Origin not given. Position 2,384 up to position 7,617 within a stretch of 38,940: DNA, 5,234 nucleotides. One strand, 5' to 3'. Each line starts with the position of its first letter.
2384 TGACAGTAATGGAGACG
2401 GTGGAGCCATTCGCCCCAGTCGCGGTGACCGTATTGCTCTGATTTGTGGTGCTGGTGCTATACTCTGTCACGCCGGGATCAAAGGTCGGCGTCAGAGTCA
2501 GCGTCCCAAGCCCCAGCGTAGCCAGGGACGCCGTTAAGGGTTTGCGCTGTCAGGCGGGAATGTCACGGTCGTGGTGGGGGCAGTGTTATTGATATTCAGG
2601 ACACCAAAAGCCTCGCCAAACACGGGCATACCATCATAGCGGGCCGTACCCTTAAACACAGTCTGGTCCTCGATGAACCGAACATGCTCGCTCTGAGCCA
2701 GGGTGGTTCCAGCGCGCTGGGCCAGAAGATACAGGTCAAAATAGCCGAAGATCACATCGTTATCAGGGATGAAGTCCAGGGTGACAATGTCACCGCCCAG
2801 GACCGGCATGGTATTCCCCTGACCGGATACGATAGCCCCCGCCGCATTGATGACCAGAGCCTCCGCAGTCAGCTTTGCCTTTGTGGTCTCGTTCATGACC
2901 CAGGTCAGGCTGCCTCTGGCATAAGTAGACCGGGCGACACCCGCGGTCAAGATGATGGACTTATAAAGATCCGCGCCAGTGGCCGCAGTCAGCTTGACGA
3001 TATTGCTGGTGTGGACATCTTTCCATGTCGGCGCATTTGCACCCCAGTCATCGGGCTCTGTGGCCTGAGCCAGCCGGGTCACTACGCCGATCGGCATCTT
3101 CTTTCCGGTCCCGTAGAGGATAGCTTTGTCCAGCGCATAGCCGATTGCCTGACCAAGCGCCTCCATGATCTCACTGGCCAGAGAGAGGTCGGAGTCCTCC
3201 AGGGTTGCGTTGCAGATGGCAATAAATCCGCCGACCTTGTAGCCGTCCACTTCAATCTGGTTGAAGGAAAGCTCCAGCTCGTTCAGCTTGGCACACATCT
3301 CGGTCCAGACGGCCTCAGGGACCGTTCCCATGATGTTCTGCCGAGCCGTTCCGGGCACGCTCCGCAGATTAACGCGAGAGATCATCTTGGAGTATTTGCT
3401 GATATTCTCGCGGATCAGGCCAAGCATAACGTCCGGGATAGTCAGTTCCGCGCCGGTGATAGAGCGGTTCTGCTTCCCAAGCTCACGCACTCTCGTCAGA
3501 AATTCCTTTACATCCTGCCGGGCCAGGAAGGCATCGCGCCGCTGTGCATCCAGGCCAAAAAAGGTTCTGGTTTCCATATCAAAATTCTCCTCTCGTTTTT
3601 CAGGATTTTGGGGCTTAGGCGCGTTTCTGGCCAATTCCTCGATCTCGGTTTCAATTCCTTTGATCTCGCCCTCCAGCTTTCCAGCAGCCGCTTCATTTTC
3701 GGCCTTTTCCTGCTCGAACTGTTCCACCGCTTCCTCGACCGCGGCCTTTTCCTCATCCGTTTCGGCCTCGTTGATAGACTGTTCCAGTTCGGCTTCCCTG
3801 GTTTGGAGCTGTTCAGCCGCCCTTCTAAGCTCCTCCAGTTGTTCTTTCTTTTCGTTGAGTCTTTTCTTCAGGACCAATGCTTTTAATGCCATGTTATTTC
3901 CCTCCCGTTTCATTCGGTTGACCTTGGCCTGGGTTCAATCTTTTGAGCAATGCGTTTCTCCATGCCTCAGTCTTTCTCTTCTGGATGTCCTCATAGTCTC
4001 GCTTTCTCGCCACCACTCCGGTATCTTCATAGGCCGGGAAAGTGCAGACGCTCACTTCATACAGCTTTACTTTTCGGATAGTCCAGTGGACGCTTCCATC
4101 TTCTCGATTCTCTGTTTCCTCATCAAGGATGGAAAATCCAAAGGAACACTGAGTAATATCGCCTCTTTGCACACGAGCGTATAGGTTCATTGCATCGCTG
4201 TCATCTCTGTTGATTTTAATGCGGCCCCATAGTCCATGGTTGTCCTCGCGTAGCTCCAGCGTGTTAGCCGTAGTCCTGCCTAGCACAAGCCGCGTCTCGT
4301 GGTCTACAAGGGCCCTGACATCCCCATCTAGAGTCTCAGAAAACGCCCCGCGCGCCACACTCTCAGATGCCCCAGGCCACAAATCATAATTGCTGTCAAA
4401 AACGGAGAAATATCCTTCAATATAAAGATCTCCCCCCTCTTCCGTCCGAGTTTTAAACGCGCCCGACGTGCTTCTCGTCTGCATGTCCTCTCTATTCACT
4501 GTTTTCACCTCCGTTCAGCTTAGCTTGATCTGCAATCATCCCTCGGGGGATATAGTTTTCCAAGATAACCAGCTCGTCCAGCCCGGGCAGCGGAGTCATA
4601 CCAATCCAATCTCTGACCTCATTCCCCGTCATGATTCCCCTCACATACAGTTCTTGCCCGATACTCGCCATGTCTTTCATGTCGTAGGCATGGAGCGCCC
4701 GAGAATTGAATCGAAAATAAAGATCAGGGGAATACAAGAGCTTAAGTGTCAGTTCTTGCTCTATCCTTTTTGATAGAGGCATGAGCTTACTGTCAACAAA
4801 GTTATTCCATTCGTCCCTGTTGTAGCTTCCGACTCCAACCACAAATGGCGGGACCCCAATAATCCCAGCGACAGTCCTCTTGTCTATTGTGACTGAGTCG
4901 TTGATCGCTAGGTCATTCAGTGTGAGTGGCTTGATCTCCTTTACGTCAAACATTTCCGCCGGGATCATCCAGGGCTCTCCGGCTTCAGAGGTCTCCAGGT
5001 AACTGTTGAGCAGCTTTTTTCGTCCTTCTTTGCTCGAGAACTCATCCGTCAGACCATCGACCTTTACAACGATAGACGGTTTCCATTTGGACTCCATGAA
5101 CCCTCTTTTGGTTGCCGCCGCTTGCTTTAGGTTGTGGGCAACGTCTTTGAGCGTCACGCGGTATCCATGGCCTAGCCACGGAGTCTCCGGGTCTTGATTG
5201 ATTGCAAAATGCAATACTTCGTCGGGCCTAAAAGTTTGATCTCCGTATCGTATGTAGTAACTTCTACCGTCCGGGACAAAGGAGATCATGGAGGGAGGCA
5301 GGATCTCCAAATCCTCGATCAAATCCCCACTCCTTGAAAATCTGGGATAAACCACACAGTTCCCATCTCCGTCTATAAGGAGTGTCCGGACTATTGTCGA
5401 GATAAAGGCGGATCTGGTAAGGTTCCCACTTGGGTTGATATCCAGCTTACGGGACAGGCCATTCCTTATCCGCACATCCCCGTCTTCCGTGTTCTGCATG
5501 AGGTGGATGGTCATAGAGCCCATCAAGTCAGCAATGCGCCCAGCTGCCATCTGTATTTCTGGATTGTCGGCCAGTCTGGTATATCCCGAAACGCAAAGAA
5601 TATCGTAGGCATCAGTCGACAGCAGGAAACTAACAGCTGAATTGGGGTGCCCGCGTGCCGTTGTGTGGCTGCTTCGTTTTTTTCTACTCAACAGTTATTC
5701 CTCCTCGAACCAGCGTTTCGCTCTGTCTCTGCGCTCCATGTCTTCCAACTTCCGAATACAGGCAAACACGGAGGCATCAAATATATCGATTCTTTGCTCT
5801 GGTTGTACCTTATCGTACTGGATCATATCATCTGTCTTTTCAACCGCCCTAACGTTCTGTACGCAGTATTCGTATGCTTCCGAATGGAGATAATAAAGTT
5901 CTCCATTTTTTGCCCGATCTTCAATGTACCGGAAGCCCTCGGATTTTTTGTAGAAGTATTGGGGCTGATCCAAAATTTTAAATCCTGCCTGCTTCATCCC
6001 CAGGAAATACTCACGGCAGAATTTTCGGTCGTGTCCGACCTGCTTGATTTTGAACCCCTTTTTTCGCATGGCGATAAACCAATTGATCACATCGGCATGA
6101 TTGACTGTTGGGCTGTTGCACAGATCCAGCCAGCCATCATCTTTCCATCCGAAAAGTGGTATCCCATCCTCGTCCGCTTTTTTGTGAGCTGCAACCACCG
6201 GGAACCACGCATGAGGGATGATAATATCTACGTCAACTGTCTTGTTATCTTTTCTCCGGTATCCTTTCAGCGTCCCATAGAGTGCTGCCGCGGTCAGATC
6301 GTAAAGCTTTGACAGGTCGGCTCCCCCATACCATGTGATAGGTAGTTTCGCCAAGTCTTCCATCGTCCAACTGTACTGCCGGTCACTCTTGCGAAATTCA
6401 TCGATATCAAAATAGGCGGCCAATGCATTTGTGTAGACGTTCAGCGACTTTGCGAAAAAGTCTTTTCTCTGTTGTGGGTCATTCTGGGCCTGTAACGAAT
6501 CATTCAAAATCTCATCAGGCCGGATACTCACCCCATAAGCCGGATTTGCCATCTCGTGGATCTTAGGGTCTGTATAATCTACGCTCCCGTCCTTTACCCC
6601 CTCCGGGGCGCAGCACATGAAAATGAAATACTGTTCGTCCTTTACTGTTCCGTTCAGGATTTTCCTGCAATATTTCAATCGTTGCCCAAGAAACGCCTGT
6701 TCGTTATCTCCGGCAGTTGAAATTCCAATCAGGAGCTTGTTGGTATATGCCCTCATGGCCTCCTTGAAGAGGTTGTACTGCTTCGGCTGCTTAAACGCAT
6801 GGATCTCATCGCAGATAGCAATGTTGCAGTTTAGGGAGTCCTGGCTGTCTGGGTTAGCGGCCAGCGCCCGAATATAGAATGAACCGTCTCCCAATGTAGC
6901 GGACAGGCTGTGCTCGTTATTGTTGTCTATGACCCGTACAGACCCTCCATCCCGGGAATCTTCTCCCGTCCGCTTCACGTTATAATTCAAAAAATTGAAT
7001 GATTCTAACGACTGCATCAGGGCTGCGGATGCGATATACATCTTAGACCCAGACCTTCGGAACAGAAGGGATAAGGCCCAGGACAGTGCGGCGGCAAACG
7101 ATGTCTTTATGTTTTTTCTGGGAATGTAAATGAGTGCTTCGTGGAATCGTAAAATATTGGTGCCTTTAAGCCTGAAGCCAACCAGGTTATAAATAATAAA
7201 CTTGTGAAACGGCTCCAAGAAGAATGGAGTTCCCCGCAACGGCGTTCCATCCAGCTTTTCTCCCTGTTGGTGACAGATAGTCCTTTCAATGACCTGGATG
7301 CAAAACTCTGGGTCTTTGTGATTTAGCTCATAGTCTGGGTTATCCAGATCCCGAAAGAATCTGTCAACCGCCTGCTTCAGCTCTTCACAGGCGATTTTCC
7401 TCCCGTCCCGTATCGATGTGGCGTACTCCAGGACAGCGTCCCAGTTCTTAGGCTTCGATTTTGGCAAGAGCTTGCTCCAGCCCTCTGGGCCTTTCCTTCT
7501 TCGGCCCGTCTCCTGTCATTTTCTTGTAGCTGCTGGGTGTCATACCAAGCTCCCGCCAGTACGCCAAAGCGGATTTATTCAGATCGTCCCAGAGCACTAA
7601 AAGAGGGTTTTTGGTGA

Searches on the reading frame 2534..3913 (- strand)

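Call 72: search_protein_families(library=phrogs, proteins=[window:2534-3913:-], max_evalue=0.00001)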
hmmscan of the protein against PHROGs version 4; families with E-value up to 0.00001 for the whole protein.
window:2534-3913:- (459 aa): 2 families
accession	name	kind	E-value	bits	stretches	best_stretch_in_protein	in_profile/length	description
phrog_10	-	head and packaging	3.5e-57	195.9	1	7-456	242-659/752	major head protein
phrog_617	-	head and packaging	4.1e-07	30.3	1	23-410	202-586/626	major head protein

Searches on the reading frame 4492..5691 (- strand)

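Call 72: search_protein_families(library=phrogs, proteins=[window:4492-5691:-], max_evalue=0.00001)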
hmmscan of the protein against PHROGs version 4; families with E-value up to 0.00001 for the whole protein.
window:4492-5691:- (399 aa): 4 families
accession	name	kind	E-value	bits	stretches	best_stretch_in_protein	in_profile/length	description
phrog_12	-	head and packaging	2.5e-65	222.7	1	38-393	88-443/646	portal protein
phrog_2662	-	head and packaging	7.7e-21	75.3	1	50-390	74-432/717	portal protein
phrog_5929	-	head and packaging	1.4e-16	61.5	1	198-382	11-201/228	portal protein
phrog_11323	-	unknown function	4.2e-08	34.3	1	297-382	19-108/130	-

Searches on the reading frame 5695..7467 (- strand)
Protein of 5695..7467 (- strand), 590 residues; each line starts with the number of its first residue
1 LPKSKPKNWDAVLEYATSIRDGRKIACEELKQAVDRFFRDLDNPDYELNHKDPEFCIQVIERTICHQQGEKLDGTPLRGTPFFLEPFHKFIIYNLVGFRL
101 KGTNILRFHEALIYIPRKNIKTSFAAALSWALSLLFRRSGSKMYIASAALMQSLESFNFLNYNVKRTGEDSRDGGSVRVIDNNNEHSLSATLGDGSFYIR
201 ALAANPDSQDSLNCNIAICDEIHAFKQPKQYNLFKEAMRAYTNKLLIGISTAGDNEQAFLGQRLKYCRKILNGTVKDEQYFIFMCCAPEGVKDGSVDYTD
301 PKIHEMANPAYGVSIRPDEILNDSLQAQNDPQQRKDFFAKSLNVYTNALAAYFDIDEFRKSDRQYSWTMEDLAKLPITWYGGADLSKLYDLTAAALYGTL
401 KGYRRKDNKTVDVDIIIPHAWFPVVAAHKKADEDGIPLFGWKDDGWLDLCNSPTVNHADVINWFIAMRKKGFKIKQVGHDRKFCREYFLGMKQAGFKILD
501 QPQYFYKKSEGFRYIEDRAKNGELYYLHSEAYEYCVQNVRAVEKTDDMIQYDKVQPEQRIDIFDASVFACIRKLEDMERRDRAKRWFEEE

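Call 72: search_protein_families(library=phrogs, proteins=[window:5695-7467:-], max_evalue=0.00001)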
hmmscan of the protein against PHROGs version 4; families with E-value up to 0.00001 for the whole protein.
window:5695-7467:- (590 aa): 4 families
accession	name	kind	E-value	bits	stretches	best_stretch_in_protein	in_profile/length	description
phrog_9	-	head and packaging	2.2e-109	368.5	1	10-583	168-673/812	terminase large subunit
phrog_2699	-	head and packaging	2.7e-74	250.9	1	264-589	2-309/315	terminase large subunit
phrog_4914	-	head and packaging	4.9e-31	109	1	7-216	6-212/213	terminase large subunit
phrog_10517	-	head and packaging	3.3e-19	70.3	1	7-128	32-150/207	terminase large subunit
